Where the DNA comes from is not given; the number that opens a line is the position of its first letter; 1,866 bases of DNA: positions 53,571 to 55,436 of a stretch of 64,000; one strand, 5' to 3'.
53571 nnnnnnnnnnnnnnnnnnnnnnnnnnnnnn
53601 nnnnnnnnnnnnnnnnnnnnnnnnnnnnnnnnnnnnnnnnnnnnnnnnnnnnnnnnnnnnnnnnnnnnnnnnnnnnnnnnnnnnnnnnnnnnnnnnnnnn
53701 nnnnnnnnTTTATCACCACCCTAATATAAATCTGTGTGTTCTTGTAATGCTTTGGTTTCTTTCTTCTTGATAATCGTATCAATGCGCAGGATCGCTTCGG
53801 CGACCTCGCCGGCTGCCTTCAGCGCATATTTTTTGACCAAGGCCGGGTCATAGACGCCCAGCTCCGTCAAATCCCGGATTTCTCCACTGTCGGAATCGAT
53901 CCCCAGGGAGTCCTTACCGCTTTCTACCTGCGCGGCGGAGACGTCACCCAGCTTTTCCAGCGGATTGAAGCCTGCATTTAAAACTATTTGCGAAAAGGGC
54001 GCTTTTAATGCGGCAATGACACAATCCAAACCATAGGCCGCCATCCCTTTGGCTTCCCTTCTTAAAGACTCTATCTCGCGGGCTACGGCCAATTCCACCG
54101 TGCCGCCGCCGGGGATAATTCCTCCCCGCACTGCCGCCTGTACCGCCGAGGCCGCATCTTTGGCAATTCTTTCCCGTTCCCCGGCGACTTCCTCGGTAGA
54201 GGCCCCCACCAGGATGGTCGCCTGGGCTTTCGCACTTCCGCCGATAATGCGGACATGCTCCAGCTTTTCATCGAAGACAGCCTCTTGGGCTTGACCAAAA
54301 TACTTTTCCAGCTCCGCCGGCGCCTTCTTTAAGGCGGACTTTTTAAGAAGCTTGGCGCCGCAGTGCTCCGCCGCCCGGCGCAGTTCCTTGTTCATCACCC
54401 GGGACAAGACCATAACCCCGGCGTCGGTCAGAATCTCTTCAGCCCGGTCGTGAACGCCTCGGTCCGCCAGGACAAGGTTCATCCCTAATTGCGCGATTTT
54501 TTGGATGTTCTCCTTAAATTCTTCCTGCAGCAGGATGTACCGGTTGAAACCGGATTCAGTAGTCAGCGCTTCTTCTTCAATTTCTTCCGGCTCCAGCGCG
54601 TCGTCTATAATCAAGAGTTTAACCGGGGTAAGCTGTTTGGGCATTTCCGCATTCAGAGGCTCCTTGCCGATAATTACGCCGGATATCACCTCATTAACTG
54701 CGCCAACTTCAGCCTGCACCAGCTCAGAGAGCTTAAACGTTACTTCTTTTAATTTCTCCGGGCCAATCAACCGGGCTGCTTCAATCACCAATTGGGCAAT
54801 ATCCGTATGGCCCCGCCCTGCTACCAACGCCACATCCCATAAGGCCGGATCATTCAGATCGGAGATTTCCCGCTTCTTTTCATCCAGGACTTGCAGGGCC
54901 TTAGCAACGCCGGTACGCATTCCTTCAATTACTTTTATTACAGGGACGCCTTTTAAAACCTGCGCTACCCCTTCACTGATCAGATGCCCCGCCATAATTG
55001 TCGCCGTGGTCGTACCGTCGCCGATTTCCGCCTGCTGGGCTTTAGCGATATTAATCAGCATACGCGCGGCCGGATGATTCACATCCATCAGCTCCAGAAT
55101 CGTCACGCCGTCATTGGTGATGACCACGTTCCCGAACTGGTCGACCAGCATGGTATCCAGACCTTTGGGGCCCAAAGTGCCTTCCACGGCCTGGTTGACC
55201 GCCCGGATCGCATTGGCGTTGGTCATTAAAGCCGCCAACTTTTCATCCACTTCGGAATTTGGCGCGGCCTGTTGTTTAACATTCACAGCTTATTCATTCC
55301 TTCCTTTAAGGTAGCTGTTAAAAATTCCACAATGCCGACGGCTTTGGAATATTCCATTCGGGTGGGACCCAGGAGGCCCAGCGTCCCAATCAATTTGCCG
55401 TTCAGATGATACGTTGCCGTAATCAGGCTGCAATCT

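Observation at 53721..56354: Archaeal-type (thermosome-like) chaperonin embedded in the CIRCE/HrcA-controlled dnaK operon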

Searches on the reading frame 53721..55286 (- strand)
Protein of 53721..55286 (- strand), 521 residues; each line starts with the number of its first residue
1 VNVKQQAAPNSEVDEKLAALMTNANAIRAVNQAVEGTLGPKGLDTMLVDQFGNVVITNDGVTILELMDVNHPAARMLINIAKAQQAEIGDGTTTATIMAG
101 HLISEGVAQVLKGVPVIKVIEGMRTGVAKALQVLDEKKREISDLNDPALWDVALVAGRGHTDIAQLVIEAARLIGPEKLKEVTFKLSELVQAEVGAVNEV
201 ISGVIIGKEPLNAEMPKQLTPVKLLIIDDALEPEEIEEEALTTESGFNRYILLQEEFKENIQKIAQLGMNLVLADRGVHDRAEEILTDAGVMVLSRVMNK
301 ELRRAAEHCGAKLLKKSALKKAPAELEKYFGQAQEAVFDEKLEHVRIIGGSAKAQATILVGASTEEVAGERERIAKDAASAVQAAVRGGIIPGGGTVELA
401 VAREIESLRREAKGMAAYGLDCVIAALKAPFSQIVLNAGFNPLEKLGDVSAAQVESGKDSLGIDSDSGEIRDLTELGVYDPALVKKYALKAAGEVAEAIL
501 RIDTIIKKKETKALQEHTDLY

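Call 3: search_protein_families(library=pfam, proteins=[window:53721-55286:-])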
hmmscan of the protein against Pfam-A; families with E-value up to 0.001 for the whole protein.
window:53721-55286:- (521 aa): 1 family
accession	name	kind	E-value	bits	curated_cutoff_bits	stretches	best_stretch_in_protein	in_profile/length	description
PF00118.29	Cpn60_TCP1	-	3e-108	363.1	34.3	1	31-509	2-489/490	TCP-1/cpn60 chaperonin family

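Call 4: search_protein_families(library=ncbifam, proteins=[window:53721-55286:-])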
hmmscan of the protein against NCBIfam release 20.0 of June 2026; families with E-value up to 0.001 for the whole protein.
window:53721-55286:- (521 aa): 19 families
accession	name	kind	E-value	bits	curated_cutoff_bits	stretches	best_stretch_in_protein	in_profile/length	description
TIGR02339.1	thermosome_arch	subfamily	4.7e-87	292.9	671.1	1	18-507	16-519/521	thermosome subunit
NF041083.2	thermosome_beta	equivalog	4e-86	290.1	400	1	18-507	17-518/520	thermosome subunit beta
NF041082.2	thermosome_alpha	equivalog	4.4e-85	286.5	450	1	18-507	17-517/519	thermosome subunit alpha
TIGR02343.1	chap_CCT_epsi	equivalog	2.7e-62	211.1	710.5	1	17-508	26-531/532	T-complex protein 1 subunit epsilon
TIGR02344.1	chap_CCT_gamma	equivalog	8.9e-60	202.7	553.45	1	19-507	17-521/526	T-complex protein 1 subunit gamma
TIGR02345.1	chap_CCT_eta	equivalog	3.9e-58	197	669.2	1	17-510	17-522/523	T-complex protein 1 subunit eta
TIGR02340.1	chap_CCT_alpha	equivalog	4.7e-58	197.2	800.2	1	21-511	15-532/536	T-complex protein 1 subunit alpha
TIGR02342.1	chap_CCT_delta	equivalog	3.1e-54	184.4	695.35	1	20-507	11-515/517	T-complex protein 1 subunit delta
NF009487.0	PRK12849.1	subfamily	6.3e-51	173.2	352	2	318-513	340-527/543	chaperonin GroEL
TIGR02346.1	chap_CCT_theta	equivalog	1.2e-50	172.5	455.9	1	18-510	18-521/531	T-complex protein 1 subunit theta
TIGR02347.1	chap_CCT_zeta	equivalog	1.3e-45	156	587.15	1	8-508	6-525/531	T-complex protein 1 subunit zeta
NF000592.1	PRK00013.1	subfamily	2.4e-44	151.7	397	2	355-509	374-523/524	chaperonin GroEL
TIGR02348.1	GroEL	equivalog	1.8e-43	148.8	582.1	2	346-510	369-524/526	chaperonin GroEL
TIGR02341.1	chap_CCT_beta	equivalog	4.7e-42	144.3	522.15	1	20-509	17-515/519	T-complex protein 1 subunit beta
NF009488.0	PRK12850.1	subfamily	7.7e-41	140.2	475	2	351-513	372-528/544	chaperonin GroEL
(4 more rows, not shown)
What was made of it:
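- On Group I chaperonin (GroEL): TIGR02348 scores 149 bits against a cutoff of 582, in two fragments (call 4).
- Closest known: GroEL/GroES. Different: Identity is 27-28%, and the GroEL HMM scores 149 bits against a cutoff of 582 (call 4).
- GroEL HMMs give partial hits of 149-173 bits (call 4). The GroEL HMM hits are fragmentary (two stretches) and far below cutoff (149 vs 582 bits, call 4).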

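Call 5: search_solved_structures(query=window:53721-55286:-, show_alignments=2)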
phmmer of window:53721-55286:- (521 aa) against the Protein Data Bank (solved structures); distinct sequences matched with E-value up to 0.001: 165 (the best 60 are shown).
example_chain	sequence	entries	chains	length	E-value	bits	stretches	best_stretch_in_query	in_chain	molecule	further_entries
9rwq_N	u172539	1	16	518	1.8e-190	637.3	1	5-511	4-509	Ancestral Group II Chaperonin (ACII)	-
5x9u_A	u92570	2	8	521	2.5e-144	485.1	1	10-516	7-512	Thermosome, alpha subunit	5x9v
9rwp_A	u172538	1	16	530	9.8e-80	272.2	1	18-509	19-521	Ancestral Group II Chaperonin (ACII)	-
1a6d_A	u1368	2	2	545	1.1e-65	225.9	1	19-511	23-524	THERMOSOME (ALPHA SUBUNIT)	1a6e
1q3r_A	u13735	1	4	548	1.3e-63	219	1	22-512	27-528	Thermosome alpha subunit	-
1q3s_A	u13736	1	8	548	3.5e-63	217.6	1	22-512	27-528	Thermosome alpha subunit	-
1q2v_A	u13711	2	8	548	1.5e-62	215.6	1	22-512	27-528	Thermosome alpha subunit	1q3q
3j1e_A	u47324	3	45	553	3.2e-62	214.4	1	19-508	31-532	Chaperonin beta subunit | Chaperonin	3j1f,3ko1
5w79_A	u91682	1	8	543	5.5e-60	207.1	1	23-513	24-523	Chaperonin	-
6xhi_A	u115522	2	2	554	1.2e-59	206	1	18-508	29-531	Thermosome subunit beta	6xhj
4xcg_B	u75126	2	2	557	1.2e-59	205.9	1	18-508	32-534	Thermosome subunit beta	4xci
4xcd_A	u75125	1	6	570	1.3e-59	205.8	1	18-508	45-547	Thermosome subunit beta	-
3rus_A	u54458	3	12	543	1.8e-58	202.1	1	23-513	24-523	Chaperonin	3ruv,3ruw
3j3x_A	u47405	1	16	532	1.9e-58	202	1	23-513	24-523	Chaperonin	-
3kfb_A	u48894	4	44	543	2e-58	201.9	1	23-513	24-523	Chaperonin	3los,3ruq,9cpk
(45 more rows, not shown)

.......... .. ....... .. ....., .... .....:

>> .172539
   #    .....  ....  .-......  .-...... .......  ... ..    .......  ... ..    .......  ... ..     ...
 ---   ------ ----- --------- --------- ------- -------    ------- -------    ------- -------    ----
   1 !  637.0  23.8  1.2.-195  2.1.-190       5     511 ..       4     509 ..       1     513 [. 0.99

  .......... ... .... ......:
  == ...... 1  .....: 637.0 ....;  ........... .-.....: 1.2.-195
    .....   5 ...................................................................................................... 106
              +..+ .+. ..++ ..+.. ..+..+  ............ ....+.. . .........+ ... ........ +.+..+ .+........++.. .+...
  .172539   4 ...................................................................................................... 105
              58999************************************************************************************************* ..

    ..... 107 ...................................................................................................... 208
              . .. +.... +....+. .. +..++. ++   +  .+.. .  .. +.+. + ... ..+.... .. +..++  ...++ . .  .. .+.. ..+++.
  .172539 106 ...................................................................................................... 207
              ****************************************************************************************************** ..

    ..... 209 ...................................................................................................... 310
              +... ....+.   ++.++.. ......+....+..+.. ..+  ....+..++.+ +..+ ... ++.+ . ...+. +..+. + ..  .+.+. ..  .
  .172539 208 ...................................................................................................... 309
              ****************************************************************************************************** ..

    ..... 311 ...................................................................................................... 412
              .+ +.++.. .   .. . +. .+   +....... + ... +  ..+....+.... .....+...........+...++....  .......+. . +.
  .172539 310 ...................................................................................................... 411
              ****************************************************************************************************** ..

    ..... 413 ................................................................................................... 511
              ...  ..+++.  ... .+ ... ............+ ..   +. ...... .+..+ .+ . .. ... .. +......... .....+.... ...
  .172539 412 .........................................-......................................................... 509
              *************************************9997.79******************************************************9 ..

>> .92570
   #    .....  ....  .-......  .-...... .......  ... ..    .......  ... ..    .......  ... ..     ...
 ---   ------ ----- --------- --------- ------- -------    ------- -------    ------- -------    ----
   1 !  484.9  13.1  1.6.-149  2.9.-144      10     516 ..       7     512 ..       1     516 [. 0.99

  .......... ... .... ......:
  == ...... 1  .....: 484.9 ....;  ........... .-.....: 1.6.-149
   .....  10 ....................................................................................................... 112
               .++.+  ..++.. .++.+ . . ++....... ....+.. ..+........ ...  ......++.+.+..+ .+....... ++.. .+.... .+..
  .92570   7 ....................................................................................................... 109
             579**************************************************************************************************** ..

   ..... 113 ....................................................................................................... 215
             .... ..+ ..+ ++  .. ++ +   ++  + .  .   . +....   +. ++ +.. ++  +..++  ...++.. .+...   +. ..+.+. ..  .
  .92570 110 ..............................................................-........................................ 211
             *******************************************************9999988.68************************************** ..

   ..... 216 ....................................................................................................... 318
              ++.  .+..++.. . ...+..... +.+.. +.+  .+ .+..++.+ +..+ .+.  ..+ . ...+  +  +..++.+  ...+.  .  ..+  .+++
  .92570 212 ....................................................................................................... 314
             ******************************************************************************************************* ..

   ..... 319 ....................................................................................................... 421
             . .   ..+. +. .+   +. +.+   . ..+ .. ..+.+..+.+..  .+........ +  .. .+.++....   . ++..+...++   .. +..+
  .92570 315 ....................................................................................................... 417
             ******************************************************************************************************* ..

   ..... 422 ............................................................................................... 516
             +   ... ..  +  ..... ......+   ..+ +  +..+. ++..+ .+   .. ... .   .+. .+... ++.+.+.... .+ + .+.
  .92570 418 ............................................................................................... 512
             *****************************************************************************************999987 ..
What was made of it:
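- On Group III chaperonin (bacterial thermosome-like Cpn60): PDB scores are 637 and 485 bits to Group III against 226 or fewer to thermosomes (call 5).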

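Call 15: find_related_loci(query=window:53721-55286:-, collection=genome_contigs, flank=6000)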
Query window:53721-55286:- (521 aa) in genome_contigs; peptide patterns used: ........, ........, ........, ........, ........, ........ (x = any residue, [..] = any of these).
599 stretches matched a pattern (row limit reached: there are more); 103 encode a relative of the query (tblastn E <= 1e-3); the best 80 are kept; 80 distinct loci.
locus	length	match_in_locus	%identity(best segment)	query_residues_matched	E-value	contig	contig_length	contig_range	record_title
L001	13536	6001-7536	80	1-512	0e+0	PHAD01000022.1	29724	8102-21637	MAG: Firmicutes bacterium HGW-Firmicutes-12 08E140C01_z5_2013_Ig3399_v2_scaffold_1202, whole genome shotgun sequence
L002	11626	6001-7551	74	1-520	0e+0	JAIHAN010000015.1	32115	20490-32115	MAG: Peptococcaceae bacterium isolate M1_7_4_bin.22 scaffold_291, whole genome shotgun sequence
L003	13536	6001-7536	74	1-512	0e+0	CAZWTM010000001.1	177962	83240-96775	MAG TPA_asm: uncultured Peptococcaceae bacterium isolate binchicken_co193_91 genome assembly, contig: NODE_12_length_177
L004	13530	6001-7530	72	1-510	0e+0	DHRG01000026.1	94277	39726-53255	MAG TPA_asm: Peptococcaceae bacterium UBA5318 UBA5318_contig_2714, whole genome shotgun sequence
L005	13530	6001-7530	72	1-510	0e+0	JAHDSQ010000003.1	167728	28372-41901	MAG: Clostridia bacterium isolate SV3-B7.1 k141_66970, whole genome shotgun sequence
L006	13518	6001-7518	71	1-506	0e+0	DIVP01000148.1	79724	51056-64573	MAG TPA_asm: Peptococcaceae bacterium UBA6129 UBA6129_contig_16753, whole genome shotgun sequence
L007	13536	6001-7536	66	1-513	0e+0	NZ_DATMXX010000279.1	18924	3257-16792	MAG: Sporomusa sp. isolate SMAG_U13131 k141_132168, whole genome shotgun sequence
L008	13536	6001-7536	65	1-513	0e+0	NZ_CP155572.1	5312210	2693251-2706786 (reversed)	Sporomusa malonica strain DSM 5090 chromosome, complete genome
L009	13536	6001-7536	65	1-513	0e+0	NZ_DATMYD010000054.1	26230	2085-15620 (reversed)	MAG: Sporomusa sp. isolate SMAG_U13137 k141_82081, whole genome shotgun sequence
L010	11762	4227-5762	65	1-513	0e+0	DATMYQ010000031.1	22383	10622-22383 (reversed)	MAG TPA_asm: Patescibacteria group bacterium isolate SMAG_U13152 k141_141385, whole genome shotgun sequence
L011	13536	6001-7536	65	1-513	0e+0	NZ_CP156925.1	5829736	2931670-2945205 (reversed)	Sporomusa rhizae strain DSM 16652 chromosome, complete genome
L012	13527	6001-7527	66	1-510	0e+0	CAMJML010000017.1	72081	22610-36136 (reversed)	MAG: uncultured Selenomonadales bacterium isolate SRR12377476_bin.3_metawrap_v1.3_MAG genome assembly, contig: SRR123774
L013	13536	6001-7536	65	1-513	0e+0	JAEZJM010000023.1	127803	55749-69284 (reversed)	MAG: Bacillota bacterium isolate OH_CDB_237 k127_1734847, whole genome shotgun sequence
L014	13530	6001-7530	68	1-510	0e+0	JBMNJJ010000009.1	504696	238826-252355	MAG: Peptococcia bacterium isolate SBF912LR0HQ0032 contig_9039, whole genome shotgun sequence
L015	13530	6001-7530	65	1-510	0e+0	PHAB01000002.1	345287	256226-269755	MAG: Firmicutes bacterium HGW-Firmicutes-14 08E140C01_scaffold_32, whole genome shotgun sequence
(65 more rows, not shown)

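Call 19: find_homologous_proteins(query=window:53721-55286:-, max_evalue=0.001)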
Query window:53721-55286:- (521 aa): 4814 proteins with E <= 0.001 among 8000 candidates; the best 120 are listed.
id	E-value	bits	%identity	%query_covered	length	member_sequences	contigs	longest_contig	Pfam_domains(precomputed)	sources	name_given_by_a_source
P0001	0.0e+0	1087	100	100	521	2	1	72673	PF00118.30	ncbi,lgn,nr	ncbi:MAG: TCP-1/cpn60 chaperonin family protein [Clostridia bacterium]|nr:TCP-1/cpn60 chaperonin fam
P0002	1.1e-274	930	85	100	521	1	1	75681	PF00118.30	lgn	-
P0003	2.9e-255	866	79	98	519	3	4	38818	PF00118.30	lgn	-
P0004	4.8e-255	865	79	99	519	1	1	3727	PF00118.30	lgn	-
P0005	2.9e-253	859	78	99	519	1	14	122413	PF00118.30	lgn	-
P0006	3.4e-251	852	81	94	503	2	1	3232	PF00118.30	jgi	jgi:chaperonin GroEL (HSP60 family)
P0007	1.7e-238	811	74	100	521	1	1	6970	PF00118.30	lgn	-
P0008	1.3e-237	808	74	100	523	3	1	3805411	PF00118.30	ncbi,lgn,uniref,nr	ncbi:chaperonin [Thermanaerosceptrum fracticalcis]|uniref:Chaperonin n=1 Tax=Thermanaerosceptrum fra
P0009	1.9e-236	804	74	98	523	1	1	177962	PF00118.30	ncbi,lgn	-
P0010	5.5e-236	802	74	98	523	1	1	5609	PF00118.30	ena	-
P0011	6.1e-236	802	74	98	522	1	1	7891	PF00118.30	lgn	-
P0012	2.7e-235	800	75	97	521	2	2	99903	PF00118.30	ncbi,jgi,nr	ncbi:MAG: TCP-1/cpn60 chaperonin family protein [Peptococcaceae bacterium]|jgi:chaperonin GroEL (HSP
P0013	1.4e-234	798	74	97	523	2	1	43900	PF00118.30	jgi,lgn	-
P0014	1.5e-233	794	72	98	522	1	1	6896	PF00118.30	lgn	-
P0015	4.2e-233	793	72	98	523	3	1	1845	PF00118.30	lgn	-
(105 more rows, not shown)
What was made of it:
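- JGI and UniRef name several close homologues GroEL (call 19).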

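Call 20: find_encoding_contigs(protein=P0001, flank=10000, max_places=3)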
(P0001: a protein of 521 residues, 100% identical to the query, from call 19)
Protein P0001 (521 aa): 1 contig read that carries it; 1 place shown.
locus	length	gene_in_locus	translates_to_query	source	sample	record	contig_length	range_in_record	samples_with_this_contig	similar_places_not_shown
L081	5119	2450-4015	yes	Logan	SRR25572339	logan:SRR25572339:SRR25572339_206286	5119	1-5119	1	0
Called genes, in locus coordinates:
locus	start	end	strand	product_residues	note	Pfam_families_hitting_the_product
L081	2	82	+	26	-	?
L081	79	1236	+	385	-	PF04055:Radical_SAM, PF06969:HemN_C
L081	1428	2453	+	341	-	PF01628:HrcA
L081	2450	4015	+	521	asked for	PF00118:Cpn60_TCP1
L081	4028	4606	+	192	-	PF01025:GrpE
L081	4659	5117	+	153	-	?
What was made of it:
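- Tried and rejected: The single genome_contigs scan was spent on synteny, and the only other contig carrying the exact protein is a 5-kb Logan contig (call 20).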

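Call 21: search_dna_similar(query=window:53721-55286:-, collection=plasmids, mode=protein, max_rows=40, rows=best)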
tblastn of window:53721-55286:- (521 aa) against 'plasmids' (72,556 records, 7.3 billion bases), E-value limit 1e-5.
Records with a match: 1389; places in all: 1581; records where one place covers at least 80% of the query: 24.
Best place of each record, by identity: <60% 1389.
By first word of the organism name: Klebsiella 243; Sinorhizobium 194; Rhizobium 158; Escherichia 143; Enterobacter 90; Salmonella 54; Acinetobacter 49; Ralstonia 44; Providencia 44; Citrobacter 38; and 97 more.
By predicted mobility (MOB-suite, as given by PLSDB): conjugative 863; non-mobilizable 341; mobilizable 185.
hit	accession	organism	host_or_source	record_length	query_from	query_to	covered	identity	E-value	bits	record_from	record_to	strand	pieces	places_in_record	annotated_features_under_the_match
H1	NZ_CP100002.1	Halorussus vallis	cell culture,saline soil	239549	19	510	94%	31.5%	6e-41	165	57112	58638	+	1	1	thsA: thermosome subunit alpha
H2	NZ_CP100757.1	Natrinema gelatinilyticum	marine sediment,sediment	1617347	23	515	95%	30.3%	4e-42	169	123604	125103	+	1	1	record has no annotation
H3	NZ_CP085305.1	Haladaptatus pallidirubidus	cell culture,saline soil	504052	23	512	94%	28.9%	1e-31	137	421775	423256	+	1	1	thsB: thermosome subunit beta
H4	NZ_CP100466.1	Halomicrococcus gelatinilyticus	cell culture,sediment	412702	22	506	93%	28.9%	8e-34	144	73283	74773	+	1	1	thsA: thermosome subunit alpha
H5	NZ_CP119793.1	Haladaptatus sp. QDMS2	cell culture,sediment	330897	28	506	92%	28.4%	9e-36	150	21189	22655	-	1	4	thsB: thermosome subunit beta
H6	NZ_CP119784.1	Haladaptatus sp. YSMS36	cell culture,sediment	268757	28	506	92%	28.4%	9e-36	150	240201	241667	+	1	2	thsB: thermosome subunit beta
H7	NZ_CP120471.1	Haladaptatus sp. DYSN1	cell culture,sediment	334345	28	506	92%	28.4%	9e-36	150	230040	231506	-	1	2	thsB: thermosome subunit beta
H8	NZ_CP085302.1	Haladaptatus pallidirubidus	cell culture,saline soil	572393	37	507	90%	28.4%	2e-35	148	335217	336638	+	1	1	thsB: thermosome subunit beta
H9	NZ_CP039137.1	Haloarcula marismortui ATCC 43049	Cell culture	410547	33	517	93%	27.1%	1e-31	137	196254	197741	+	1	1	TCP-1/cpn60 chaperonin family protein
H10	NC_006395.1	Haloarcula marismortui ATCC 43049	-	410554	33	517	93%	27.1%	1e-31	137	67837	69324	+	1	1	TCP-1/cpn60 chaperonin family protein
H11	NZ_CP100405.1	Haloarcula marina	cell culture,sediment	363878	23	506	93%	26.4%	7e-21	104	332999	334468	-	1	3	TCP-1/cpn60 chaperonin family protein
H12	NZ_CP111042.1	Haladaptatus caseinilyticus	cell culture,sediment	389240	37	510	91%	26.8%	7e-28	125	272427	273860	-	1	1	thsA: thermosome subunit alpha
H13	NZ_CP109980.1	Halocatena marina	cell cuture,Qidong intertidal zone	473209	19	496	92%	26.0%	2e-31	136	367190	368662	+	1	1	thsA: thermosome subunit alpha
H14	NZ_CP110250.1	Halocatena marina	cell cuture,Rudong intertidal zone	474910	19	496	92%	26.0%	2e-31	136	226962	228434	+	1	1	thsA: thermosome subunit alpha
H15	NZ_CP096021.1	Halocatena salina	cell culture,sediment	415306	23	496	91%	26.1%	1e-30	134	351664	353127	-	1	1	thsA: thermosome subunit alpha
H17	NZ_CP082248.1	Natrinema sp. SYSU A 869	cell culture,salt lake sediment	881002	19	517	96%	24.5%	4e-33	142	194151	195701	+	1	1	thsA: thermosome subunit alpha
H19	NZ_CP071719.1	Acaryochloris sp. 'Moss Beach'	culture,intertidal zone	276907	27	509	93%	24.7%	1e-15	88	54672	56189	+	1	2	groL: chaperonin GroEL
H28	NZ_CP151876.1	Bacillus thuringiensis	tobacco,mixed culture,leaves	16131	32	509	61%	35.1%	6e-10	137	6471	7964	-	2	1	groL: chaperonin GroEL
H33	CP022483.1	Ralstonia solanacearum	peanut,cell culture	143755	24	506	63%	33.1%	1e-7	120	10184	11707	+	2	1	groL: molecular chaperone GroEL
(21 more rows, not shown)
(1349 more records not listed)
